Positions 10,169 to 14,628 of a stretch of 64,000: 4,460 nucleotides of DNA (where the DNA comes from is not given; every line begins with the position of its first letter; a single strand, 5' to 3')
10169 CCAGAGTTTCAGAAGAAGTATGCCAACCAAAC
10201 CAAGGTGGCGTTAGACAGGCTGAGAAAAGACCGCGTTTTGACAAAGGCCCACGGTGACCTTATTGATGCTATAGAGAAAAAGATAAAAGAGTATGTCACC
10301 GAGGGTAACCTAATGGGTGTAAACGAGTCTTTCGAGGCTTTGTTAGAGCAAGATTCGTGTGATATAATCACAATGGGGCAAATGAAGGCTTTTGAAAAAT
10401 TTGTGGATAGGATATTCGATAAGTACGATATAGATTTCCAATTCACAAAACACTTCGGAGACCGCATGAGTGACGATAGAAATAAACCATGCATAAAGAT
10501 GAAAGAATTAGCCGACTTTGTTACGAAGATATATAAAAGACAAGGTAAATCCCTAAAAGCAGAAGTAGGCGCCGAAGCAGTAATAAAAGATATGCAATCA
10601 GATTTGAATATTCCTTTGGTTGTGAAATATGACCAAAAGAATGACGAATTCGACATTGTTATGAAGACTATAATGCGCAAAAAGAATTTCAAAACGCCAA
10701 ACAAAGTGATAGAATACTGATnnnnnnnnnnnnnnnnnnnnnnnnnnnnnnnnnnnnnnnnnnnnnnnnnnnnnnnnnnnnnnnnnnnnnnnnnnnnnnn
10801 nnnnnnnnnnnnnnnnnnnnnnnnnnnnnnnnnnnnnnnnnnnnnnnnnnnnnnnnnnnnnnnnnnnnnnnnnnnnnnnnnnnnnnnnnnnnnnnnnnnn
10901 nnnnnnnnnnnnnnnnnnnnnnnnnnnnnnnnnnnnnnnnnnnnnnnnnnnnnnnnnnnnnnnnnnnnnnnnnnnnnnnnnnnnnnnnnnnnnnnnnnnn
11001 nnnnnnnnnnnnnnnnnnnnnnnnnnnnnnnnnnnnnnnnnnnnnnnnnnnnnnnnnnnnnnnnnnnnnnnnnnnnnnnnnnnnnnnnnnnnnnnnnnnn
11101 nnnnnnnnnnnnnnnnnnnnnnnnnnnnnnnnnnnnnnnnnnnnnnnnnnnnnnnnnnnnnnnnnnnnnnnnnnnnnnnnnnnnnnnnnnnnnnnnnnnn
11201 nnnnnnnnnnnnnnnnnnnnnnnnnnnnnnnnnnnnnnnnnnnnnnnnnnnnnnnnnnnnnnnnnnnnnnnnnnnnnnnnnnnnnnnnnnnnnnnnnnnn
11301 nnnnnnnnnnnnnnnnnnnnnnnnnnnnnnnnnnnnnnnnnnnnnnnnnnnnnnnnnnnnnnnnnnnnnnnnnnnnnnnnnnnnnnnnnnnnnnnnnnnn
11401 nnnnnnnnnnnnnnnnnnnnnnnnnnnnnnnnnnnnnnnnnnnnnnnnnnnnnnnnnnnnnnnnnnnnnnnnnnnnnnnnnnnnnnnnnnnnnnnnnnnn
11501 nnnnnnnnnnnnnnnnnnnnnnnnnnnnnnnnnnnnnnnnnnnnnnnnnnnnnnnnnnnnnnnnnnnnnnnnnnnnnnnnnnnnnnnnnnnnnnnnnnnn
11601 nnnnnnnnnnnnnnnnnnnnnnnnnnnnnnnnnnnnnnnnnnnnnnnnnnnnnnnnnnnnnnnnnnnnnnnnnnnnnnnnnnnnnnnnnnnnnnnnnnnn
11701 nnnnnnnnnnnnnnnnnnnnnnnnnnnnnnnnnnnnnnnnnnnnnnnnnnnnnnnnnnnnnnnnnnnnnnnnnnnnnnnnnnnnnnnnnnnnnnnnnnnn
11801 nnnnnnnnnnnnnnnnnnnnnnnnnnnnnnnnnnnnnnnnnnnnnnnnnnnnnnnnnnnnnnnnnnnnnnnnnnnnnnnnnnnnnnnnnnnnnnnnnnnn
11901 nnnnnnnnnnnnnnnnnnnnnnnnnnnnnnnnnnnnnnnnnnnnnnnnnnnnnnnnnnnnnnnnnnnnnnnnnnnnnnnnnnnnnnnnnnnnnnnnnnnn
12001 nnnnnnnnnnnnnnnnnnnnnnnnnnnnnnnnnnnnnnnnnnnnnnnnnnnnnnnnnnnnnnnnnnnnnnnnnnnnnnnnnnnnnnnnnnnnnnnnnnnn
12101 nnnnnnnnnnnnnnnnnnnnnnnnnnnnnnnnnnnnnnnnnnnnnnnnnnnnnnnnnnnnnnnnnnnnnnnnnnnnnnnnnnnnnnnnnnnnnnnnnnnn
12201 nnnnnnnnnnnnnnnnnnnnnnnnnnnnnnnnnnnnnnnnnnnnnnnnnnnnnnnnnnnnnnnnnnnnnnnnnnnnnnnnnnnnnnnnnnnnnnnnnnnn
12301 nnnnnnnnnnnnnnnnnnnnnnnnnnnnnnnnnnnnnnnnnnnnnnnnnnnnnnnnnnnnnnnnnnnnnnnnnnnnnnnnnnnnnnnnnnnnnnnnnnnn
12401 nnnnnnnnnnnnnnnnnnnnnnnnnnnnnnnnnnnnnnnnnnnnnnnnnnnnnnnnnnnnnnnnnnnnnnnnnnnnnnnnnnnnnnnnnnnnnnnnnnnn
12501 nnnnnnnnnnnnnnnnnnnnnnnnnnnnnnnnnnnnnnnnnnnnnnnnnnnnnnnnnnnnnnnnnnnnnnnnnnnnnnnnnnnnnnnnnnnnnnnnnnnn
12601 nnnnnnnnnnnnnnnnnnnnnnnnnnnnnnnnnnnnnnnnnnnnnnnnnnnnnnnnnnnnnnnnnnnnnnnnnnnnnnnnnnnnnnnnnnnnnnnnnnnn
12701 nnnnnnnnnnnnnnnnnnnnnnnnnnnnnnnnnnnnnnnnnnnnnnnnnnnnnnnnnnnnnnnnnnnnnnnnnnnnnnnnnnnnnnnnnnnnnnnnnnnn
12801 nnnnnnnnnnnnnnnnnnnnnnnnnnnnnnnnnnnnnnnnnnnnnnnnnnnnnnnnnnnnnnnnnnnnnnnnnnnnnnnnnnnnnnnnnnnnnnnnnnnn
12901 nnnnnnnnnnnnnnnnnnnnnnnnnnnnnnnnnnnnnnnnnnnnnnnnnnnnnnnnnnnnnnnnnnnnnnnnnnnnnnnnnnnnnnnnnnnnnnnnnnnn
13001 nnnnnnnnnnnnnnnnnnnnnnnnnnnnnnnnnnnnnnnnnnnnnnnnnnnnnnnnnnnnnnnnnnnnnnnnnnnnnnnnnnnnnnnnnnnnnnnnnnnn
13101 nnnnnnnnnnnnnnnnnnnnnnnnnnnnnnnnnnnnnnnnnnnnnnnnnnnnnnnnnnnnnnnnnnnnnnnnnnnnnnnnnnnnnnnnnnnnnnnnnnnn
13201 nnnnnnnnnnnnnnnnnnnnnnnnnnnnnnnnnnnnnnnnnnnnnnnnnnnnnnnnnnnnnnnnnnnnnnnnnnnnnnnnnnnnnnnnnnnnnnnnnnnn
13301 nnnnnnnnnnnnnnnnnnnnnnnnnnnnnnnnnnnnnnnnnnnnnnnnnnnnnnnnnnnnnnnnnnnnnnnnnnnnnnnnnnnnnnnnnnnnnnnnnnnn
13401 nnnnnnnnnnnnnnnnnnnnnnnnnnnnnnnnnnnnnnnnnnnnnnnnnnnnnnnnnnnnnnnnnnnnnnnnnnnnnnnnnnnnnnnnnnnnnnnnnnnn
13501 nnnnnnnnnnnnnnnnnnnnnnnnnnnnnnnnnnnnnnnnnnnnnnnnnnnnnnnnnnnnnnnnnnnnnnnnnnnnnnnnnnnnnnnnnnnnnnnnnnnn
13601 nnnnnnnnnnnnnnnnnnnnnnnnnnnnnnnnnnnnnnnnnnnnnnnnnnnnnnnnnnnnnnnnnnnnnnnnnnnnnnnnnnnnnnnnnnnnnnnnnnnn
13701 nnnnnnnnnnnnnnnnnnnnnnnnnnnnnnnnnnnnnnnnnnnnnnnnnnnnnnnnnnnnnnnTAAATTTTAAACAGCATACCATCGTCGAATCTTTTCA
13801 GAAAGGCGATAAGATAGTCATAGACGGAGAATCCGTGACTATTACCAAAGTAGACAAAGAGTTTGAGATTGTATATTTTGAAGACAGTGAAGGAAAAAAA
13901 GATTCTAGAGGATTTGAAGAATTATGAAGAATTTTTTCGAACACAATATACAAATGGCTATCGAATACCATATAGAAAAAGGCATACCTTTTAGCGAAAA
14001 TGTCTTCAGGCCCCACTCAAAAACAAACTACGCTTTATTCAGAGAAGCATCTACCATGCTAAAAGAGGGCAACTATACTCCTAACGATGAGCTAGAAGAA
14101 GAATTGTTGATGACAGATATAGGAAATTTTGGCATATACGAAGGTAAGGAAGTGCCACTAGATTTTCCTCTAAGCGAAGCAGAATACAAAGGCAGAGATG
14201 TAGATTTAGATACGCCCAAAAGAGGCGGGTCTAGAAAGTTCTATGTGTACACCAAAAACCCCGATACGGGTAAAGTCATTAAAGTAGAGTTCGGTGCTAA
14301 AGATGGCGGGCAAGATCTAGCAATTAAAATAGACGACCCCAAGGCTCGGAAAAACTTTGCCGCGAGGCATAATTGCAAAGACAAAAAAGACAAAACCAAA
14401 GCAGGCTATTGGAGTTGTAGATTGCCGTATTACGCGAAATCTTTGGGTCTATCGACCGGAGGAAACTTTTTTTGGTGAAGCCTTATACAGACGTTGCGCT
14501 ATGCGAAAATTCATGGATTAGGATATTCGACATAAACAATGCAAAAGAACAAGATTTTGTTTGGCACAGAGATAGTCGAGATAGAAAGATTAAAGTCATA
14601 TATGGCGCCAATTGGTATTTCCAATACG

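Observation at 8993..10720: RelA/SpoT-type HD hydrolase domain in a 575-aa phage protein with a highly basic N-terminus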

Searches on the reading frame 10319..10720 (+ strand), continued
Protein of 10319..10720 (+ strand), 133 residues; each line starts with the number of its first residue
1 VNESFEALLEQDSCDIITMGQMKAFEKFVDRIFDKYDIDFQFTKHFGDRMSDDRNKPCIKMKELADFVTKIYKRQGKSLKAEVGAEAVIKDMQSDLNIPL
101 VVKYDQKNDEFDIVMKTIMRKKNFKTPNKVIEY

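Call 74: fold_search(model_id=the predicted structure, library=viral)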
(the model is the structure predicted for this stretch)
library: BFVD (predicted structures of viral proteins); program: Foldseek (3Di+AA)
matches with E <= 10: 616; with E <= 0.001: 13
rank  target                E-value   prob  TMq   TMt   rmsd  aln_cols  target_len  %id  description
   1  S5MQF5                2.1e-17  1.00  0.89  0.20   1.5       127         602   50  Uncharacterized protein [Sinorhizobium phage phiM12]
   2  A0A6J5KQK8            7.2e-12  1.00  0.82  0.24   2.0       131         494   33  Uncharacterized protein [uncultured Caudovirales phage]
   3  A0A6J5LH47            4.0e-09  1.00  0.74  0.30   5.7       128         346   27  Polymerase, nucleotidyl transferase domain containing protein [uncultured Caudovirales phage]
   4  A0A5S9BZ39            6.1e-07  1.00  0.52  0.49   3.8       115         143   17  Uncharacterized protein [Tenacibaculum phage PTm1]
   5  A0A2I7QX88            4.1e-05  1.00  0.64  0.58   3.9       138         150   10  (no name in the UniProt tables at hand)
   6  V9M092                7.3e-05  1.00  0.59  0.62   3.4       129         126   19  Uncharacterized protein [Vibrio phage VH7D]
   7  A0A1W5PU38            8.8e-05  1.00  0.57  0.59   4.1       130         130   12  (no name in the UniProt tables at hand)
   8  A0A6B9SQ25            8.8e-05  1.00  0.55  0.52   4.8       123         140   16  Site-specific RNA endonuclease [Escherichia phage Ec_Makalu_003]
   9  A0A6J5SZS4            1.8e-04  1.00  0.54  0.14   2.8        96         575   18  RNA polymerase sigma-70 like domain [uncultured Caudovirales phage]
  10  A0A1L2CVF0            2.0e-04  1.00  0.54  0.43   4.2       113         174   16  Uncharacterized protein [Pectobacterium phage vB_PcaM_CBB]
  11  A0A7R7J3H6            3.9e-04  1.00  0.53  0.29  16.9       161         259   12  (no name in the UniProt tables at hand)
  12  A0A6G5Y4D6            6.1e-04  1.00  0.63  0.63   3.3       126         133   13  (no name in the UniProt tables at hand)
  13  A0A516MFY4            6.1e-04  1.00  0.42  0.40   4.5        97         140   15  (no name in the UniProt tables at hand)
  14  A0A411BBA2            3.7e-03  1.00  0.51  0.39   9.0       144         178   11  (no name in the UniProt tables at hand)
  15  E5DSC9                4.5e-03  1.00  0.50  0.53   3.1       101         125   16  Uncharacterized protein [Aeromonas phage 65]
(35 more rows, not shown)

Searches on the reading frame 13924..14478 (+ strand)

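Call 35: search_protein_families(library=phrogs, proteins=[window:13924-14478:+], max_evalue=0.00001)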
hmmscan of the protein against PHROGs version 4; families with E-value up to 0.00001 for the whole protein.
window:13924-14478:+ (184 aa): 1 family
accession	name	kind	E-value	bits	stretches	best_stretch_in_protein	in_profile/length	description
phrog_7595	-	unknown function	1.1e-09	39.6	1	85-166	7-93/96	-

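Call 88: search_protein_families(library=ncbifam, proteins=[window:13924-14478:+], max_evalue=0.01)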
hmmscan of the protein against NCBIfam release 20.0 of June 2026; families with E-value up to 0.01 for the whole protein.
window:13924-14478:+ (184 aa): 0 families

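Call 93: search_protein_families(library=pfam, proteins=[window:13924-14478:+], max_evalue=0.001)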
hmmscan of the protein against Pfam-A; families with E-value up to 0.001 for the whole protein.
window:13924-14478:+ (184 aa): 0 families
